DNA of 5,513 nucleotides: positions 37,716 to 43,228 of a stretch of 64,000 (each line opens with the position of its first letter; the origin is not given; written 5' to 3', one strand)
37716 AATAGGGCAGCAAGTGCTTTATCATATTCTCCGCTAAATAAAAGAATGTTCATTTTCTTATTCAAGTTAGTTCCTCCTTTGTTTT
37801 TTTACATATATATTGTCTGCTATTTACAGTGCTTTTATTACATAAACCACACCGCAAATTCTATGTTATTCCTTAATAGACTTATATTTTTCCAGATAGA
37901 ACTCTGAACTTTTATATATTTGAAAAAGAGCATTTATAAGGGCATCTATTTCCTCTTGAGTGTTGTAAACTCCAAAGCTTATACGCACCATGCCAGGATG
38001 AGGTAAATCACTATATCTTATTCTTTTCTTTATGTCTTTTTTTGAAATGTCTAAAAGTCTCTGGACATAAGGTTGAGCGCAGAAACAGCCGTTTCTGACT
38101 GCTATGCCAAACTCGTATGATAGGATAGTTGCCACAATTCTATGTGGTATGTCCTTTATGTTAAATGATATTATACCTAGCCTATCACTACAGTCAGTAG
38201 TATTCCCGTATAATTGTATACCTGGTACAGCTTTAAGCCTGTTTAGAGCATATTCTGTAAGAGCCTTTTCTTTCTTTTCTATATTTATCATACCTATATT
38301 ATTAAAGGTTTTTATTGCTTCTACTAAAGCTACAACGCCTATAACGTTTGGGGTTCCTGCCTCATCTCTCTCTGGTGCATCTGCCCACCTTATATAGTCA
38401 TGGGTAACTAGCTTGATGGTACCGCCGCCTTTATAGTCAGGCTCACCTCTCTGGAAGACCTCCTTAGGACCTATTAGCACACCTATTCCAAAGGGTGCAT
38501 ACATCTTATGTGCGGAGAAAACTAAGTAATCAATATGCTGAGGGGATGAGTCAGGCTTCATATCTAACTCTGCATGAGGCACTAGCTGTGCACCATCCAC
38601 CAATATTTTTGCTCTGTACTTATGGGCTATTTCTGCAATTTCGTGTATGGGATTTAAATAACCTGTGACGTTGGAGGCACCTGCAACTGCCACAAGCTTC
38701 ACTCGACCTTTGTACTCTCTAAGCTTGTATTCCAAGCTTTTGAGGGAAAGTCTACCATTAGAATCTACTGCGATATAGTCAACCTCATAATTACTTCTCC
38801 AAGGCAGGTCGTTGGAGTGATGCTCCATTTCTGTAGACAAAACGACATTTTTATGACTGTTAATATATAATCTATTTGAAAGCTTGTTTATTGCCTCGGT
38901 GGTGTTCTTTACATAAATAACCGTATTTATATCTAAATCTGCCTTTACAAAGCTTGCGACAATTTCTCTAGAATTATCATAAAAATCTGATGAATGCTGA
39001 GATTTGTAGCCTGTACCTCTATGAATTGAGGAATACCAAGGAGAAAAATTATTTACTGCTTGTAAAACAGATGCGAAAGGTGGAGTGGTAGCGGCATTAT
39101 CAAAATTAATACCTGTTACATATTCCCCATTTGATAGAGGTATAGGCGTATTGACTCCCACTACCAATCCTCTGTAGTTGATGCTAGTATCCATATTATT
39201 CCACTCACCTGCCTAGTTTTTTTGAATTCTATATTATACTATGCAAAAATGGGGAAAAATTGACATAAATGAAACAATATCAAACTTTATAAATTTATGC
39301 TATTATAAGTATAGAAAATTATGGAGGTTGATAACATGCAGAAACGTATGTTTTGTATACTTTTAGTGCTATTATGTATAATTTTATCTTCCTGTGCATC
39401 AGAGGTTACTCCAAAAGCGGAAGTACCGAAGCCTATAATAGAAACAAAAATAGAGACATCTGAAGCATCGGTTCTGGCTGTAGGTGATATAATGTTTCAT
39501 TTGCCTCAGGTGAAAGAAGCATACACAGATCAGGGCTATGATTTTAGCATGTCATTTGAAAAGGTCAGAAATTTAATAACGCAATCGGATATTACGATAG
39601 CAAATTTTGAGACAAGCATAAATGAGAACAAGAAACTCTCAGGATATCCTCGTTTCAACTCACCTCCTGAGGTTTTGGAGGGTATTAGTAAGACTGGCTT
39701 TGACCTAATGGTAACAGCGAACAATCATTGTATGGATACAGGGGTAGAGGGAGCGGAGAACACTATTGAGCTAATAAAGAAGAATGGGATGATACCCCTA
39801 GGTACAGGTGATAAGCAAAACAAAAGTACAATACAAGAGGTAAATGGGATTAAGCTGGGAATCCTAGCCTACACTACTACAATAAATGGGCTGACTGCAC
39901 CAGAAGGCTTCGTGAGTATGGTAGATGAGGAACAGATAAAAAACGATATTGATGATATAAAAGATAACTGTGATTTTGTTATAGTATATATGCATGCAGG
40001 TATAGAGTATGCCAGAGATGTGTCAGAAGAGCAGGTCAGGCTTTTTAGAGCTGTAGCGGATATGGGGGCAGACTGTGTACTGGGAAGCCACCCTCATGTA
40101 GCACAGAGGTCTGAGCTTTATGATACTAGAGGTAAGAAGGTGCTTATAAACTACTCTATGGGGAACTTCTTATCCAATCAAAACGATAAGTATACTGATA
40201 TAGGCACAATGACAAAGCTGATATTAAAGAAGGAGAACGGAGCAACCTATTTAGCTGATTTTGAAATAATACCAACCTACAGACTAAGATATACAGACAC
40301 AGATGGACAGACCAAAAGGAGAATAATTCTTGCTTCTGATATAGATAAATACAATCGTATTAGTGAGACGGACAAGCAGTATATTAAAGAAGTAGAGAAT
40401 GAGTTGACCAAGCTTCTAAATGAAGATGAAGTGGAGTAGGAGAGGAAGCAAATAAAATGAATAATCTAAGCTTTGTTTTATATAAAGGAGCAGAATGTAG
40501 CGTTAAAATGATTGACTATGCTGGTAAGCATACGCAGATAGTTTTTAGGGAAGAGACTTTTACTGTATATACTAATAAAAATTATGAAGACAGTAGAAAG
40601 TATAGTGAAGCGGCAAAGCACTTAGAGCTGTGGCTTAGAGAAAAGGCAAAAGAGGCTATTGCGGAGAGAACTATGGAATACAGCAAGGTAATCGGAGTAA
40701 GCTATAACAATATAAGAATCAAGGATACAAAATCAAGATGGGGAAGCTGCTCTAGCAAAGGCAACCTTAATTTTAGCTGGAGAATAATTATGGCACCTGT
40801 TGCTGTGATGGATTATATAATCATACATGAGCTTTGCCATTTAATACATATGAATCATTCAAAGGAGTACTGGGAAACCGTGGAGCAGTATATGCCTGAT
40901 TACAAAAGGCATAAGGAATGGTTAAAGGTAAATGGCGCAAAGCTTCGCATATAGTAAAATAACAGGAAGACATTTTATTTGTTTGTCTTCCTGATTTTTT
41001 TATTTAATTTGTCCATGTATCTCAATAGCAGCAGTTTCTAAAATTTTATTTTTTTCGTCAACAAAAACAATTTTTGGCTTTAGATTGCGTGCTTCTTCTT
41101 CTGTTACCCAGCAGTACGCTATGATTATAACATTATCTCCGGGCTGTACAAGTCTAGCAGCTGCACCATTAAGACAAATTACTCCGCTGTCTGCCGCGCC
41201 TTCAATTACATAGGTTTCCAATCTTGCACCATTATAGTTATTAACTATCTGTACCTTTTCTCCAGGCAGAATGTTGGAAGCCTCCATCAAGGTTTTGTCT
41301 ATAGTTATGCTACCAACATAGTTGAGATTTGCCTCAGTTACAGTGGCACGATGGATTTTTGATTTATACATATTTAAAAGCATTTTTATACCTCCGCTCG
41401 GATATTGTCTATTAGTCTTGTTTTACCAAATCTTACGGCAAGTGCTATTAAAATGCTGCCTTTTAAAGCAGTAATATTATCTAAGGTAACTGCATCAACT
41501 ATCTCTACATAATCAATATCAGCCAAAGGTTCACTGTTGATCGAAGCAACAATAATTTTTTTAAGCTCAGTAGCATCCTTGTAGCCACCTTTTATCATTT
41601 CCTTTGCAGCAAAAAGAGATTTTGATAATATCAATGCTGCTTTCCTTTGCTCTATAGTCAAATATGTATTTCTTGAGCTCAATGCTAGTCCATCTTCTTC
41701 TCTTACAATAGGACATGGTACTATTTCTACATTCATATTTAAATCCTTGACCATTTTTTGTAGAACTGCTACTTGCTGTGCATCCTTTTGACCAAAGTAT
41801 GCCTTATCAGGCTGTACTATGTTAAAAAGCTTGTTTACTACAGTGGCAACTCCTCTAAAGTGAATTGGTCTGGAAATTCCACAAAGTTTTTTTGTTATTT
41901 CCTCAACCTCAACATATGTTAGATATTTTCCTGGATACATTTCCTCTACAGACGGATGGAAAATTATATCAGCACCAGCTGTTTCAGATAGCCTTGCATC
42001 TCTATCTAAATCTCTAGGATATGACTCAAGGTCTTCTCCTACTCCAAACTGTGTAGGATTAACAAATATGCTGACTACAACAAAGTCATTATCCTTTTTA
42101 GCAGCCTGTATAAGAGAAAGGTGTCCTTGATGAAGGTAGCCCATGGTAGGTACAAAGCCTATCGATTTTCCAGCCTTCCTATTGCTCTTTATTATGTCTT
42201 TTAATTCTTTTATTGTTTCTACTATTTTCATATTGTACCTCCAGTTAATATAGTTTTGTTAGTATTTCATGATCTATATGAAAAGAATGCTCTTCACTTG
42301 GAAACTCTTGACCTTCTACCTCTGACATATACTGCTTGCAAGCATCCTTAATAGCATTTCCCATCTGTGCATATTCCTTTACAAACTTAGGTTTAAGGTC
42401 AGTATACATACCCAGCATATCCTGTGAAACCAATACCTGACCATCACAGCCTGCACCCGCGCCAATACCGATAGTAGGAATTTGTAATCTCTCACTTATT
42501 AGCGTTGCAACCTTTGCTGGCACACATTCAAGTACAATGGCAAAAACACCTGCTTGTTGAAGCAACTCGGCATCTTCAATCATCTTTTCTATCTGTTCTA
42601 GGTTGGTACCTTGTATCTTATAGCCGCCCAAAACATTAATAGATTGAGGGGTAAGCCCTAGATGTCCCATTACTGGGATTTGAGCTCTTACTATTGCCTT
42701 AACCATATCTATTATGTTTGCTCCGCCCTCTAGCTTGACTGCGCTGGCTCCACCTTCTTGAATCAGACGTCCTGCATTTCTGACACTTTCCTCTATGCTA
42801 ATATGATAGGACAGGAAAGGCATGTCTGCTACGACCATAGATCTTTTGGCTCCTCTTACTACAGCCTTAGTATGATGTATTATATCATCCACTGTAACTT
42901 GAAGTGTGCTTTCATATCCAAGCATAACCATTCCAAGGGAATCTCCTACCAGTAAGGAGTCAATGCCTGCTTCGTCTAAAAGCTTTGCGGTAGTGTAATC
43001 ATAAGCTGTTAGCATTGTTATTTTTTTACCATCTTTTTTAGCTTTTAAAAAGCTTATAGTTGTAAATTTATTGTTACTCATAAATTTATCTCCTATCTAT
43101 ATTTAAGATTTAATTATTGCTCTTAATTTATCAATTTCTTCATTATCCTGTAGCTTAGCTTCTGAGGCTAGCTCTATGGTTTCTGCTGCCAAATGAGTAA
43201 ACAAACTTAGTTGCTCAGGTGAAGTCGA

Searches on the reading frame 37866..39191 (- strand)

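Call 26: search_protein_families(library=ncbifam, proteins=[window:37866-39191:-])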
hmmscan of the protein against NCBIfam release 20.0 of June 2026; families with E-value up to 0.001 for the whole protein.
window:37866-39191:- (441 aa): 23 families
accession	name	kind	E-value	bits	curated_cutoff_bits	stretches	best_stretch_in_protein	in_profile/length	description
TIGR01979.1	sufS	subfamily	1.6e-98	330.2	475.1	1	29-426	21-399/403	SufS family cysteine desulfurase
NF041166.1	f2_encap_cargo1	exception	2.6e-79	268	800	1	28-424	247-622/623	family 2A encapsulin nanocompartment cargo protein cysteine desulfurase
NF006791.0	PRK09295.1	equivalog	1.1e-70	238.8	661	1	30-427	27-403/406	cysteine desulfurase SufS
TIGR01977.1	am_tr_V_EF2568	hypoth_equivalog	1.2e-60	205.5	377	1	29-425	2-376/376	cysteine desulfurase family protein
NF008126.0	PRK10874.1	equivalog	5e-58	197.1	607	1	27-422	20-392/401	cysteine desulfurase CsdA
TIGR03392.1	FeS_syn_CsdA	equivalog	1.3e-55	189.3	493.6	1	28-422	18-389/398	cysteine desulfurase CsdA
NF040779.1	Sec_lyase_SclA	exception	1.5e-38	132.7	525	1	36-426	10-377/378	selenocysteine lyase SclA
TIGR01976.1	am_tr_V_VC1184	hypoth_equivalog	8.1e-36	124.1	352.35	1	26-422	18-401/401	cysteine desulfurase-like protein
TIGR03402.1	FeS_nifS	equivalog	1.6e-33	116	530.75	1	29-427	2-371/379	cysteine desulfurase NifS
TIGR03235.1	DNA_S_dndA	equivalog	7.1e-24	84.7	480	1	31-394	3-352/353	cysteine desulfurase DndA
NF010611.0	PRK14012.1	equivalog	3.4e-22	78.9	548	1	28-423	7-376/406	IscS subfamily cysteine desulfurase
NF002806.0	PRK02948.1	subfamily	3.3e-21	75.7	304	1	28-428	2-374/381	IscS subfamily cysteine desulfurase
TIGR02006.1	IscS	equivalog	1.8e-19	70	643.2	1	28-422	5-371/402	IscS subfamily cysteine desulfurase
TIGR03403.1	nifS_epsilon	equivalog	9.7e-18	64.1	587.7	1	82-422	55-369/382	NifS family cysteine desulfurase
TIGR04343.1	egtE_PLP_lyase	equivalog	6.8e-13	48.2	400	1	25-326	12-294/370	ergothioneine biosynthesis PLP-dependent enzyme EgtE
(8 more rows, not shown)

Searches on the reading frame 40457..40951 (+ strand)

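Call 44: search_protein_families(library=pfam, max_evalue=0.000001, proteins=[window:40457-40951:+])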
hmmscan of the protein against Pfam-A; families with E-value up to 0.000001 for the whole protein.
window:40457-40951:+ (165 aa): 1 family
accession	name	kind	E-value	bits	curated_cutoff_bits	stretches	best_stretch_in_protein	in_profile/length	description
PF01863.23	YgjP-like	-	3.7e-48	164.7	26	1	18-157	60-205/207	YgjP-like, metallopeptidase domain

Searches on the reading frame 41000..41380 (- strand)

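Call 45: search_protein_families(library=pfam, max_evalue=0.000001, proteins=[window:41000-41380:-])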
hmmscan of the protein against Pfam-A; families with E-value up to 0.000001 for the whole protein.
window:41000-41380:- (126 aa): 1 family
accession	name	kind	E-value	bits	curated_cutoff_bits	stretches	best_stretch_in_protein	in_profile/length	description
PF02261.22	Asp_decarbox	-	1.1e-53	180.4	25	1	2-113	3-114/115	Aspartate decarboxylase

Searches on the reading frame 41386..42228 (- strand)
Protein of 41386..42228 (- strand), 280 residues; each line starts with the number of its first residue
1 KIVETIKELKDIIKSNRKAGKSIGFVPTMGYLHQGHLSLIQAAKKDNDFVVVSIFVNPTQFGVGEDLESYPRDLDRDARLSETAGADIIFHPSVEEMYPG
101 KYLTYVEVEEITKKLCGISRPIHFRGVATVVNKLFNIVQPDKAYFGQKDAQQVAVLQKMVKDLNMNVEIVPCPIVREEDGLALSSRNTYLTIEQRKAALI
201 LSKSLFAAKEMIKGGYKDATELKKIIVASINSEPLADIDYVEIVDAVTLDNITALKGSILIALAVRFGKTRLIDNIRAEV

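Call 45: search_protein_families(library=pfam, max_evalue=0.000001, proteins=[window:41386-42228:-])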
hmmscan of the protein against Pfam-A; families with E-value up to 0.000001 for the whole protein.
window:41386-42228:- (280 aa): 1 family
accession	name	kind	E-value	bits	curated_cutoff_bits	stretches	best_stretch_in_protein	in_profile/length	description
PF02569.21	Pantoate_ligase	-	4.5e-115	383.8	20.7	1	1-276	1-267/268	Pantoate-beta-alanine ligase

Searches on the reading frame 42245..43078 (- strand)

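Call 45: search_protein_families(library=pfam, max_evalue=0.000001, proteins=[window:42245-43078:-])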
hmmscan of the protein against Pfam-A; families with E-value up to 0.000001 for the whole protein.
window:42245-43078:- (277 aa): 1 family
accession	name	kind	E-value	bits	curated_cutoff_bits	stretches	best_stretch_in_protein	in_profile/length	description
PF02548.21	Pantoate_transf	-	5.5e-118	393.5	28.7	1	5-262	2-259/259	Ketopantoate hydroxymethyltransferase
